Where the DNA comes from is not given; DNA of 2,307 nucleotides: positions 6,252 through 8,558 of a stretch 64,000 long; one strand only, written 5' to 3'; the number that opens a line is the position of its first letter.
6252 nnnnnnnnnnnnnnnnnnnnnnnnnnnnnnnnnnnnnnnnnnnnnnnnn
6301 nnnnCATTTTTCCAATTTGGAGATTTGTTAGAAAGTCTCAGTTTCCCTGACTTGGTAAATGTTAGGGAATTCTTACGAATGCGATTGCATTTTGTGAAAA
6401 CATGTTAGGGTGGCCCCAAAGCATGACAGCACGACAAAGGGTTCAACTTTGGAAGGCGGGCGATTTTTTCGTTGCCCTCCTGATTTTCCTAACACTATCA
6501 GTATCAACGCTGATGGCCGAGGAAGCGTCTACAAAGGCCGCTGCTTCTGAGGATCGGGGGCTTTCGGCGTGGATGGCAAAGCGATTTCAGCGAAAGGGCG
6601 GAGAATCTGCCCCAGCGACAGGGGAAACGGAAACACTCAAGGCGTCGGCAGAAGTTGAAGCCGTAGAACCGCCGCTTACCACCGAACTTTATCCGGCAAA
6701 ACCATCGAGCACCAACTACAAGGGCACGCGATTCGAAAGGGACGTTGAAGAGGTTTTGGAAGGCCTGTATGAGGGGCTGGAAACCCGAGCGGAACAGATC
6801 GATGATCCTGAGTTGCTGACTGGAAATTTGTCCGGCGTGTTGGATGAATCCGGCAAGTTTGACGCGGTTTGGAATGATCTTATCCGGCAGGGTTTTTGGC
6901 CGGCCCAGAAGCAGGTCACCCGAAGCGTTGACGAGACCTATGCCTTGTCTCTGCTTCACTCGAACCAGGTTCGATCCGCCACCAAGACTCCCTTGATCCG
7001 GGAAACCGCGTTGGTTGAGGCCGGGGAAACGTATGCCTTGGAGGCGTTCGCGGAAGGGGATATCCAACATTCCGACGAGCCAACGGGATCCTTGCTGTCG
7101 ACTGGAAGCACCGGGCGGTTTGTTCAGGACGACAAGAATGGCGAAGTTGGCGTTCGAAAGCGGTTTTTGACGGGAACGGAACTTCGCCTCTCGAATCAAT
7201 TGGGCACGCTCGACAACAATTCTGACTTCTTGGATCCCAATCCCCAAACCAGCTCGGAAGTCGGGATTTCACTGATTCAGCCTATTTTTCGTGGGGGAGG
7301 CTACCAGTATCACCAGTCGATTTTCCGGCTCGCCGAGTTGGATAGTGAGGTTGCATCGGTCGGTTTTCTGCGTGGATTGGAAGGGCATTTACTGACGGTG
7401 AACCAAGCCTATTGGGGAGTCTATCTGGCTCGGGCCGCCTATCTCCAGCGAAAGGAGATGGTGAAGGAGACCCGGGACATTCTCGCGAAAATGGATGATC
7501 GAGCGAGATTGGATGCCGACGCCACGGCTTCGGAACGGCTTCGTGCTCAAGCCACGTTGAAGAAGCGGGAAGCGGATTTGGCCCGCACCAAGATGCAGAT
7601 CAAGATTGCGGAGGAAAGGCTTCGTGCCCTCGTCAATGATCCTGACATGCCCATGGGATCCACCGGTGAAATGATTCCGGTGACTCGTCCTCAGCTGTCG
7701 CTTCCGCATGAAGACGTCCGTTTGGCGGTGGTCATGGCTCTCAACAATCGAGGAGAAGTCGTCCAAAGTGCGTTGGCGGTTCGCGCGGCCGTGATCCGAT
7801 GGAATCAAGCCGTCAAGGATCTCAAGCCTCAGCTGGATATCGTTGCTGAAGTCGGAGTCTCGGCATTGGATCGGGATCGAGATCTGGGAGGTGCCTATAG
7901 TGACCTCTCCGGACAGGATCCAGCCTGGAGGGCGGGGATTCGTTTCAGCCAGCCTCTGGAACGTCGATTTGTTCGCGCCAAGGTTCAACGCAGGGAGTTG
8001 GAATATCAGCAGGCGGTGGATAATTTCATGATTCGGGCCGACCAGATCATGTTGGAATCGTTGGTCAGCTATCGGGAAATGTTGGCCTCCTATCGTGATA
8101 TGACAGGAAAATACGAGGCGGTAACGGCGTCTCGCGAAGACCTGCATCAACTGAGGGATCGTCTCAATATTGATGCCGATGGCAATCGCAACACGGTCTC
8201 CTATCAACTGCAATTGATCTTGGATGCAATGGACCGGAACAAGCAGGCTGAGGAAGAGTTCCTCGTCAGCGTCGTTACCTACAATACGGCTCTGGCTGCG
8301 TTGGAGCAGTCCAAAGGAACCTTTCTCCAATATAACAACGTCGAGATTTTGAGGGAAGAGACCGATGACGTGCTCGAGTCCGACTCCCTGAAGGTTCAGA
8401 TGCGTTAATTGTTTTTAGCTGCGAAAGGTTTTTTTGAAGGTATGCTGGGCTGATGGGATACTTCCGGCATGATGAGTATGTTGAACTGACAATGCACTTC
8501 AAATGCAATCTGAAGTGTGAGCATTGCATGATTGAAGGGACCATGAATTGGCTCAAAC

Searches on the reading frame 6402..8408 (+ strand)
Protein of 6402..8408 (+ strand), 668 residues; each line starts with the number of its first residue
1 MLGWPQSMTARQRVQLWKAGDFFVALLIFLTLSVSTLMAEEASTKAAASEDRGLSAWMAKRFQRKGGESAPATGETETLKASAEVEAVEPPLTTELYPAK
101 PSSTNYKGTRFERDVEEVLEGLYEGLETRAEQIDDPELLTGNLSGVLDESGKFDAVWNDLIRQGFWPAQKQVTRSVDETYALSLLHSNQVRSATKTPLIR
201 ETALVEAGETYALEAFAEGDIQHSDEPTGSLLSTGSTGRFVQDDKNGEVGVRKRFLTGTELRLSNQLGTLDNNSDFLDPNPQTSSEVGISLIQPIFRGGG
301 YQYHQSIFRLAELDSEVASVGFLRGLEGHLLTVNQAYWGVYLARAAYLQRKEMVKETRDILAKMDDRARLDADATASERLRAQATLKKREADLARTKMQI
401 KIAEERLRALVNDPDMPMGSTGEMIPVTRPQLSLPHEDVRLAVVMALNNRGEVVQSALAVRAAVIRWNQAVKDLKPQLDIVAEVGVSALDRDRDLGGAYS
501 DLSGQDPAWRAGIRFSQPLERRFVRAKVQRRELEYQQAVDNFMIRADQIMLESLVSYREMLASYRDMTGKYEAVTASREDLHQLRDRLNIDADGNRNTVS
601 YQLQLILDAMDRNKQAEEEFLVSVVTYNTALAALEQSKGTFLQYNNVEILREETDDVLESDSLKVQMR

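Call 52: find_encoding_contigs(protein=window:6402-8408:+, flank=10000, max_places=1)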
Protein window:6402-8408:+ (668 aa): no gene with exactly this product is on record in the collection.
